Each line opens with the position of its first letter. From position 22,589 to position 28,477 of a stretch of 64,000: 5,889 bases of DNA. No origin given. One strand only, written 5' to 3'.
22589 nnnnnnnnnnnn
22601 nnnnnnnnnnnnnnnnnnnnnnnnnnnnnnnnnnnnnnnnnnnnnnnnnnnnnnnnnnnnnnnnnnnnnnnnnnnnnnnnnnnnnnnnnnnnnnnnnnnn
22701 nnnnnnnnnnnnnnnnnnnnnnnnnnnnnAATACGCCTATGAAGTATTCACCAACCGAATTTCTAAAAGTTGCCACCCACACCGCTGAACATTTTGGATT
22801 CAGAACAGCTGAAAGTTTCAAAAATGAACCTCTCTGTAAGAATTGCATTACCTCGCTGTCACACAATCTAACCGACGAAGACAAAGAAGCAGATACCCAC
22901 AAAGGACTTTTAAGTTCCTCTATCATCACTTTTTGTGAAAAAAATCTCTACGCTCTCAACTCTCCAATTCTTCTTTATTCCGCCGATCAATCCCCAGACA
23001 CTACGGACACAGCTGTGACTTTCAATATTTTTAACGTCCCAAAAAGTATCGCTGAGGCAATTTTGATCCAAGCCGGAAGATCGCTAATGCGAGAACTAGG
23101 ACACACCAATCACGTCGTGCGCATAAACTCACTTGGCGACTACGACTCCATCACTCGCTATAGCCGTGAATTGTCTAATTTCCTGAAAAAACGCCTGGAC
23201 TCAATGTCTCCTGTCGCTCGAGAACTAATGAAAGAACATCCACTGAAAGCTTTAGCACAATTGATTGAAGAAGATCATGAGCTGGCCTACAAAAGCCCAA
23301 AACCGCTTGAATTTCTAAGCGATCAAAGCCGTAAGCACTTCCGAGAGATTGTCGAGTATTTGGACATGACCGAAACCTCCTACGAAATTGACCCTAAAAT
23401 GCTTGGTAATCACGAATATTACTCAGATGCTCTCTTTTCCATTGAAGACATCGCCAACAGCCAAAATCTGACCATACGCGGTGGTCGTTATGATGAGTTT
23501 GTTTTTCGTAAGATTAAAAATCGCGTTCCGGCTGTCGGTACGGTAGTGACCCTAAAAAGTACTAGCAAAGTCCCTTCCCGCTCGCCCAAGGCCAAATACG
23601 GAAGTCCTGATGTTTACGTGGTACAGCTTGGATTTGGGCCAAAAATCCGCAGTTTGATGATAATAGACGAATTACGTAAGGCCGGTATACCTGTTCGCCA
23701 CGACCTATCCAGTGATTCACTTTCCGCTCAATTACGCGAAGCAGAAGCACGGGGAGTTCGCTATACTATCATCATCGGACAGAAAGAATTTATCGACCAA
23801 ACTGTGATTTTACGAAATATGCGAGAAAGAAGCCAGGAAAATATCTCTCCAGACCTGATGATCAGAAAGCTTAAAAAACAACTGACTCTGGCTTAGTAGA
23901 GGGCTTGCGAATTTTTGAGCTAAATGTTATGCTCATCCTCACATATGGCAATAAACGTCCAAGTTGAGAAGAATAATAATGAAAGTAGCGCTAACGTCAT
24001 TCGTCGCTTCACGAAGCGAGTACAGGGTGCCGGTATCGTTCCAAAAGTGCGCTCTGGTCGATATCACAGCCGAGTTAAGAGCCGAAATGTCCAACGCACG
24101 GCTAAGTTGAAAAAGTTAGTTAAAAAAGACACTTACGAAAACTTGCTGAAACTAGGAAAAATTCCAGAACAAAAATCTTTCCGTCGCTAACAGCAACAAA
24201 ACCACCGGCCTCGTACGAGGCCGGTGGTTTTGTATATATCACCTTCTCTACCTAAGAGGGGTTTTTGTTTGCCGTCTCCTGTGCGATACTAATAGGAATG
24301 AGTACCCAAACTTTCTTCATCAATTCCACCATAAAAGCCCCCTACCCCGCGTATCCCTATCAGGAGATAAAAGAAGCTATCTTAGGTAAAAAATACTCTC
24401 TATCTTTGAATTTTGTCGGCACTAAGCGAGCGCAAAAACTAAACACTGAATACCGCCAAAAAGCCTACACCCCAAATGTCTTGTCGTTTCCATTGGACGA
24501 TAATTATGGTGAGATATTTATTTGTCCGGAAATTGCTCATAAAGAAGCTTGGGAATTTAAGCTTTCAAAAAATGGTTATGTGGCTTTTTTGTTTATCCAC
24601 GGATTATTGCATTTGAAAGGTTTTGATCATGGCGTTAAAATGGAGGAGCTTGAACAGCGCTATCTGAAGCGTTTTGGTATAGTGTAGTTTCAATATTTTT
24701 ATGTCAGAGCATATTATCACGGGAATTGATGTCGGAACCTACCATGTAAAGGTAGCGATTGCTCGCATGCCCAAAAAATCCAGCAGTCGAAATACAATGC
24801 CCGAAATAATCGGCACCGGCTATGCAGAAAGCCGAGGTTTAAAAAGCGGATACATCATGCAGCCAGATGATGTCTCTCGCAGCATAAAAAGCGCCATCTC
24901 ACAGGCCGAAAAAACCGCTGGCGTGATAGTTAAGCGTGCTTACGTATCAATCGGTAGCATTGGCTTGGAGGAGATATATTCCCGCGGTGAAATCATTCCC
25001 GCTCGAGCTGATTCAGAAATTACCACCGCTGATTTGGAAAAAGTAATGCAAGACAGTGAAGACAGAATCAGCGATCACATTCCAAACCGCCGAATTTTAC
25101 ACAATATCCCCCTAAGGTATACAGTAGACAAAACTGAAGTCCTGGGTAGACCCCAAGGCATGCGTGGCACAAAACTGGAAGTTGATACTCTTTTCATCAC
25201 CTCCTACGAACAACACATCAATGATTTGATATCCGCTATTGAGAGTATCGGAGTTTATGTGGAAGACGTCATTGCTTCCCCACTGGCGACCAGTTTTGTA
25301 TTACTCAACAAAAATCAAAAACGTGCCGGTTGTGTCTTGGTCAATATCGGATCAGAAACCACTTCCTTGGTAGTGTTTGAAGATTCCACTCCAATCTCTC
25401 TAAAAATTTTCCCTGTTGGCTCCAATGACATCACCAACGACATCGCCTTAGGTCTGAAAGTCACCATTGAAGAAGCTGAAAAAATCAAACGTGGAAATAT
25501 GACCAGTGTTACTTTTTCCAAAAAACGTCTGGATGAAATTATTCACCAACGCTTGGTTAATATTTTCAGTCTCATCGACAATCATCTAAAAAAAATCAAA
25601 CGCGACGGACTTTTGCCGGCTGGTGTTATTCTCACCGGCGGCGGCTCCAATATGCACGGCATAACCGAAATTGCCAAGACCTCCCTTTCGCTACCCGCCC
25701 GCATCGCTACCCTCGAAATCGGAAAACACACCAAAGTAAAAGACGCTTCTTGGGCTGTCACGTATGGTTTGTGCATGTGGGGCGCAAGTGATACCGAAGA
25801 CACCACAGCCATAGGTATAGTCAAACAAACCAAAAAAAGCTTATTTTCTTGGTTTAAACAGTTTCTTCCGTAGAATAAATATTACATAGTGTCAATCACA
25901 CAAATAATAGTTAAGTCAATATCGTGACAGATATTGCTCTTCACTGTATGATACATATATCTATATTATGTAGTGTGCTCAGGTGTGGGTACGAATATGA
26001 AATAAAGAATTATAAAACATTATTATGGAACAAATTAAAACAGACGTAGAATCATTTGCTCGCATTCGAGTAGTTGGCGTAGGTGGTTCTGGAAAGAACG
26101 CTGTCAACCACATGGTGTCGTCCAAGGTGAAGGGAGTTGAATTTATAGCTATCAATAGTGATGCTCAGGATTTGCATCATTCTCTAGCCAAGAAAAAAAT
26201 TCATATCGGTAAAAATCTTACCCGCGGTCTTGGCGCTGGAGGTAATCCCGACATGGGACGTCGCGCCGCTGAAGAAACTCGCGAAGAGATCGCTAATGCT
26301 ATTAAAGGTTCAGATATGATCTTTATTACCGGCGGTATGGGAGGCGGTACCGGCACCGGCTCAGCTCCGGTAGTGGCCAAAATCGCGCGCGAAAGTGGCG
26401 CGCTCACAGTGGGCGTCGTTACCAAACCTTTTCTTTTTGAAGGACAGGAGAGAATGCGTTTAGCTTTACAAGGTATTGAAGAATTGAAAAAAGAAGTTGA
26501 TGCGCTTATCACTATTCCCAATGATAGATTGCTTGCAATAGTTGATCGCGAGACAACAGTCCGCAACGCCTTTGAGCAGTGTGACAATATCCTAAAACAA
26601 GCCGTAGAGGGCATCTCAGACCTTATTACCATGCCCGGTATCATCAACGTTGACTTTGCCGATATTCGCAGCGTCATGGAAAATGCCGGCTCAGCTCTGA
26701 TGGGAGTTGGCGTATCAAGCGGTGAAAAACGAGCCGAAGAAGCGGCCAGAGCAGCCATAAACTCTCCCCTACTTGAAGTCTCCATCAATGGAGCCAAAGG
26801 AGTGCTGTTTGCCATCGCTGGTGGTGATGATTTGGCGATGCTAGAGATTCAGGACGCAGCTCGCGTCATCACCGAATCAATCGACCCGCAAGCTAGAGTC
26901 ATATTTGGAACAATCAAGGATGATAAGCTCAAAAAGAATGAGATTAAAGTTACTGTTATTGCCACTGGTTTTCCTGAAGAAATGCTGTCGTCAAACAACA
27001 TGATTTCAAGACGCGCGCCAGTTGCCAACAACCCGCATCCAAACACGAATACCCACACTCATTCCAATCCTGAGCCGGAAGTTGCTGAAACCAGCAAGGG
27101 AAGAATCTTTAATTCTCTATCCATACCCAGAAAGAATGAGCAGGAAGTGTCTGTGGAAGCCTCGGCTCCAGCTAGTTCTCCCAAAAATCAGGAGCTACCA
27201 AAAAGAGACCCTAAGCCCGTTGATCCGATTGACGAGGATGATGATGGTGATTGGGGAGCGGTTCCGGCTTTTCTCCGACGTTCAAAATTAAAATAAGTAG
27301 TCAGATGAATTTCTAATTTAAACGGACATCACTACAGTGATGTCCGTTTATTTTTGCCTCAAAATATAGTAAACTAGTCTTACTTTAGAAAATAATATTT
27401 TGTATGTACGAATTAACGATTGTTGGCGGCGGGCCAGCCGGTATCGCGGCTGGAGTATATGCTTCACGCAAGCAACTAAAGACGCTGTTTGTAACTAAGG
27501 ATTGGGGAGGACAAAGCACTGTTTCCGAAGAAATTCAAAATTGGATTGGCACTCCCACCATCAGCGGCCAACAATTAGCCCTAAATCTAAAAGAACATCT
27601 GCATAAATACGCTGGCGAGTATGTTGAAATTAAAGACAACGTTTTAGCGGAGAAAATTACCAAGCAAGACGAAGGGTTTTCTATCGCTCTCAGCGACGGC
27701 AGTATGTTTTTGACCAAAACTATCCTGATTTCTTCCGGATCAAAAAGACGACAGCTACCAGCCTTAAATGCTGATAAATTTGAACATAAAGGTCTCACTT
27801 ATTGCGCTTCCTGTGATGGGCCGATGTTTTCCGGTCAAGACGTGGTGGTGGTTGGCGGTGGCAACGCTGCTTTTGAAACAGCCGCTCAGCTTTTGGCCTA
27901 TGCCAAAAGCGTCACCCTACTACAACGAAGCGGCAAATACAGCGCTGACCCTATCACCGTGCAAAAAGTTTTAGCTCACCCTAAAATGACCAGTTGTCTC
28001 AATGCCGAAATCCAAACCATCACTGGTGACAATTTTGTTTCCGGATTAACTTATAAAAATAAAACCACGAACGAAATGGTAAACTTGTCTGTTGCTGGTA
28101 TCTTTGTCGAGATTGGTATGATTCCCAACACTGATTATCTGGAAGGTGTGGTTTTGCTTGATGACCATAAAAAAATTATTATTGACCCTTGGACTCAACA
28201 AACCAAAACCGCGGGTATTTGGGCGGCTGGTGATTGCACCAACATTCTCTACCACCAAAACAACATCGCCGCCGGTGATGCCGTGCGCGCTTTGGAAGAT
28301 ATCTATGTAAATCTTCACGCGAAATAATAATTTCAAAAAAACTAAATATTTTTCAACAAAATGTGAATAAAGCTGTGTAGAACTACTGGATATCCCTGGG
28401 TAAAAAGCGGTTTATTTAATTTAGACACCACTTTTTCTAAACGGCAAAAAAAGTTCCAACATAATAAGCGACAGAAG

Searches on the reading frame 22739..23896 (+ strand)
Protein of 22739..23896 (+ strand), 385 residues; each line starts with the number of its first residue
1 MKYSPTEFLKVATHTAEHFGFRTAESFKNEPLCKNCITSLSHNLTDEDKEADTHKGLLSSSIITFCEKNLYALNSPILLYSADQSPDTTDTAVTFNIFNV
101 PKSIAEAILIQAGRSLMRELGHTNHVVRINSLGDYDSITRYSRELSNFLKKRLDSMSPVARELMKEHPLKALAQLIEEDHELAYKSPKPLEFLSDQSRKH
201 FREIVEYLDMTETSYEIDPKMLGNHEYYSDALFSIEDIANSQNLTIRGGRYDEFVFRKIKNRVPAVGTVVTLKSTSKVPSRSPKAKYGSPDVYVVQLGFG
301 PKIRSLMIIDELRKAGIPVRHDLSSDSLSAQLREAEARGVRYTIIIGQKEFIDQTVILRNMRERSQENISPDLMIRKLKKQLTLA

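Call 7: search_protein_families(library=pfam, proteins=[window:22739-23896:+], max_evalue=0.001)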
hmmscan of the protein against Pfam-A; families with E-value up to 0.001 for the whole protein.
window:22739-23896:+ (385 aa): 2 families
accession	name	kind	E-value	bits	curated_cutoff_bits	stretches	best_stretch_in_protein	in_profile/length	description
PF03129.25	HGTP_anticodon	-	1.5e-14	54.4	21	1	307-380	20-93/94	Anticodon binding domain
PF13393.11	tRNA-synt_His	-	4.1e-08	33.3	25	1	136-273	164-306/308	Histidyl-tRNA synthetase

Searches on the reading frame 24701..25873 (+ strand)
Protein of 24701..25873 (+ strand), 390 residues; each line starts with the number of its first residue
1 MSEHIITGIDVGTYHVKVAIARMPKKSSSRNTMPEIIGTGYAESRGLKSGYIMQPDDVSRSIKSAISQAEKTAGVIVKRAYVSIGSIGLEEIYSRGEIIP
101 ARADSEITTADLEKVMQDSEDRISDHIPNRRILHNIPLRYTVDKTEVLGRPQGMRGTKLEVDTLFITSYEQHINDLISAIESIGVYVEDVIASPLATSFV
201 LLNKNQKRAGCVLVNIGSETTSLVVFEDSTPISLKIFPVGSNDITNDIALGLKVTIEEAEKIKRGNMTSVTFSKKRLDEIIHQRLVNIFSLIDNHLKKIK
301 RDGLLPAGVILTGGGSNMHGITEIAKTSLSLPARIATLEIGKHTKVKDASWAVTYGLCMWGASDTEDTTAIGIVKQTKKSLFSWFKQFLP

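Call 7: search_protein_families(library=pfam, proteins=[window:24701-25873:+], max_evalue=0.001)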
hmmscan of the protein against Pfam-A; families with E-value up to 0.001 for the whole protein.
window:24701-25873:+ (390 aa): 4 families
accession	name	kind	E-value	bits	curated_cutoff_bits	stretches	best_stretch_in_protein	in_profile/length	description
PF14450.12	FtsA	-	3.8e-26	92.4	31.8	1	212-356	1-127/127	Cell division protein FtsA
PF02491.25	SHS2_FTSA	-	5.1e-13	49.6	25.4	1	94-167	9-79/79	SHS2 domain inserted in FTSA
PF11104.14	PilM_2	-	2.3e-09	37.1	27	1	160-337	125-306/340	Type IV pilus assembly protein PilM;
PF06723.19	MreB_Mbl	-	2.2e-05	23.9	27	1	263-337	228-305/327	MreB/Mbl protein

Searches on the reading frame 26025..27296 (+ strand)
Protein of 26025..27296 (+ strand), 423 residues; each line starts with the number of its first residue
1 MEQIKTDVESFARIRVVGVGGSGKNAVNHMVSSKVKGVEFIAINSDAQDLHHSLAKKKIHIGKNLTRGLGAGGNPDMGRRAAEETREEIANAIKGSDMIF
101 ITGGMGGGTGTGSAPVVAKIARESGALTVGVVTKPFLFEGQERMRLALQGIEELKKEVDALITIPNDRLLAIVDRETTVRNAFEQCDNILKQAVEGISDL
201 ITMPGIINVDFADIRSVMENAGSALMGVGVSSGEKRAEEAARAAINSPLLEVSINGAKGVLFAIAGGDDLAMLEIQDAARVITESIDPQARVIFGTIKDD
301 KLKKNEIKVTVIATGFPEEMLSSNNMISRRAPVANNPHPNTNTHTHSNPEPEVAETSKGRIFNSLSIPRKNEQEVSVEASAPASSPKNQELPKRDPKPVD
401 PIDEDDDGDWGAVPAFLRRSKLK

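Call 7: search_protein_families(library=pfam, proteins=[window:26025-27296:+], max_evalue=0.001)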
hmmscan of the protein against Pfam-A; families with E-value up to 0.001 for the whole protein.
window:26025-27296:+ (423 aa): 2 families
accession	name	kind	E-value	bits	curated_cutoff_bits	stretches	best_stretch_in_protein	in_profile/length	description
PF00091.31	Tubulin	-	9.5e-50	170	33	1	14-173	2-189/190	Tubulin/FtsZ family, GTPase domain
PF12327.13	FtsZ_C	-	6.2e-32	110.2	27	1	222-316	1-94/95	FtsZ family, C-terminal domain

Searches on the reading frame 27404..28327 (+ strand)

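Call 7: search_protein_families(library=pfam, proteins=[window:27404-28327:+], max_evalue=0.001)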
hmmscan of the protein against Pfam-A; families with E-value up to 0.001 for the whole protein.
window:27404-28327:+ (307 aa): 9 families
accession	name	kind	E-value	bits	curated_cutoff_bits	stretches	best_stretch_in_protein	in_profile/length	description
PF07992.20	Pyr_redox_2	-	1.5e-33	116.9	26.1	1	3-281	2-281/291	Pyridine nucleotide-disulphide oxidoreductase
PF13738.12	Pyr_redox_3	-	3.1e-22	79.6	30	1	65-276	86-305/305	Pyridine nucleotide-disulphide oxidoreductase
PF12831.13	FAD_oxidored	-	1.7e-08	34.6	27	1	4-40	2-40/416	FAD dependent oxidoreductase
PF00070.33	Pyr_redox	-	1.2e-07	32.5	22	1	147-216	2-78/82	Pyridine nucleotide-disulphide oxidoreductase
PF01134.28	GIDA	-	1.2e-06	28.3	22.1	0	4-38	2-29/391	Glucose inhibited division protein A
PF03486.20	HI0933_like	-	1.3e-06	28.5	50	0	146-178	2-34/244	HI0933-like protein Rossmann domain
PF00890.30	FAD_binding_2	-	0.00013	21.8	20.4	0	6-41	4-41/414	FAD binding domain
PF13241.12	NAD_binding_7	-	0.00042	21.3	22.1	0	142-177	5-40/104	Putative NAD(P)-binding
PF01266.30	DAO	-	0.00082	19.4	27.9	0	4-38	2-39/353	FAD dependent oxidoreductase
